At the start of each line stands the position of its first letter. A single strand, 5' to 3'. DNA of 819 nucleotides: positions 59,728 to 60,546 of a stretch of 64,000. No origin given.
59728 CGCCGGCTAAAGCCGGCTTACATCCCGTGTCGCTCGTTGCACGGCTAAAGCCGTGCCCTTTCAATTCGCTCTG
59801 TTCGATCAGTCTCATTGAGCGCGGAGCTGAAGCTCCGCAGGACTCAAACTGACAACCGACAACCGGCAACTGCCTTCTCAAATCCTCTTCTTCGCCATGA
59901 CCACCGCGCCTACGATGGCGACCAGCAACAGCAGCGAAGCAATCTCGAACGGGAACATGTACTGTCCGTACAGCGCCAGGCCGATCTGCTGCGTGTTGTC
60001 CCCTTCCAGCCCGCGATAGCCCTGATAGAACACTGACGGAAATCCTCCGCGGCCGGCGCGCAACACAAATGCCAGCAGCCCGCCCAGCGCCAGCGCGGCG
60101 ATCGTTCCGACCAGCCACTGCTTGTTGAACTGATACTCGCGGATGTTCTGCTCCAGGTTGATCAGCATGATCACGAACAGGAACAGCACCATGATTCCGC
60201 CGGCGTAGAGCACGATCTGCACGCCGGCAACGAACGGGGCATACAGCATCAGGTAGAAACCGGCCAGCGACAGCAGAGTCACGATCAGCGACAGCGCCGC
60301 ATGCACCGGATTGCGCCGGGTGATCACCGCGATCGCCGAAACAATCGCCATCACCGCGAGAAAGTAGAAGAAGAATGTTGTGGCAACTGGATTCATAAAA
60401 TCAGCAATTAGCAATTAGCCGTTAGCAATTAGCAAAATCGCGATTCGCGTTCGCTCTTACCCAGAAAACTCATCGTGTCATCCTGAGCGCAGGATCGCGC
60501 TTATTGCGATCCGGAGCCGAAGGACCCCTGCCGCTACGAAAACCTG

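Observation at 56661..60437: A second heptamer family (sense GCTAATT) abuts the start codons of nuoM, nuoL, nuoK and nuoJ where an SD would be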

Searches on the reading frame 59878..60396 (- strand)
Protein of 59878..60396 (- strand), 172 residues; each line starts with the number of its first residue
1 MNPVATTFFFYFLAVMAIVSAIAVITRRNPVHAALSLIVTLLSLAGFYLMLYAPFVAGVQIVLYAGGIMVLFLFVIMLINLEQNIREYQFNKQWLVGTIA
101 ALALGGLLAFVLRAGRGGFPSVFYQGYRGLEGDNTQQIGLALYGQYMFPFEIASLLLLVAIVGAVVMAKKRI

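Call 60: search_protein_families(library=ncbifam, proteins=[window:59878-60396:-], max_evalue=1e-10)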
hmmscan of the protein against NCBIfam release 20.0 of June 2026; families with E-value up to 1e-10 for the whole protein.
window:59878-60396:- (172 aa): 10 families
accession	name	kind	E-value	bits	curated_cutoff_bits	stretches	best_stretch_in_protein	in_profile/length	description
NF005164.0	PRK06638.1-4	equivalog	3e-37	128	154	1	6-170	4-171/211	NADH-quinone oxidoreductase subunit J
NF005165.0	PRK06638.1-5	equivalog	3.7e-36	124.6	192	1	6-169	19-182/282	NADH-quinone oxidoreductase subunit J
NF005168.0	PRK06638.2-3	equivalog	1.4e-34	119.5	154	1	7-170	5-167/172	NADH-quinone oxidoreductase subunit J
NF005163.0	PRK06638.1-3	equivalog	1.1e-29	103.3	174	1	9-170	11-169/203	NADH-quinone oxidoreductase subunit J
NF005162.0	PRK06638.1-1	equivalog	3.5e-28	98.7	157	1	8-167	3-158/184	NADH-quinone oxidoreductase subunit J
NF005166.0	PRK06638.2-1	equivalog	1.1e-26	93.8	284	1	9-170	7-165/174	NADH-quinone oxidoreductase subunit J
NF005167.0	PRK06638.2-2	equivalog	2.4e-25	89.3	137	1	8-172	5-166/176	NADH-quinone oxidoreductase subunit J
NF005169.0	PRK06638.2-4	equivalog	4.3e-16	59.4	319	1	7-169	4-166/182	NADH-quinone oxidoreductase subunit J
NF005024.0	PRK06433.1-4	equivalog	3.4e-15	56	101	1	5-84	4-83/89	NADH dehydrogenase subunit J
NF005025.0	PRK06433.1-5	equivalog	1.9e-11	44.2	95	1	8-80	14-86/96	NADH dehydrogenase subunit J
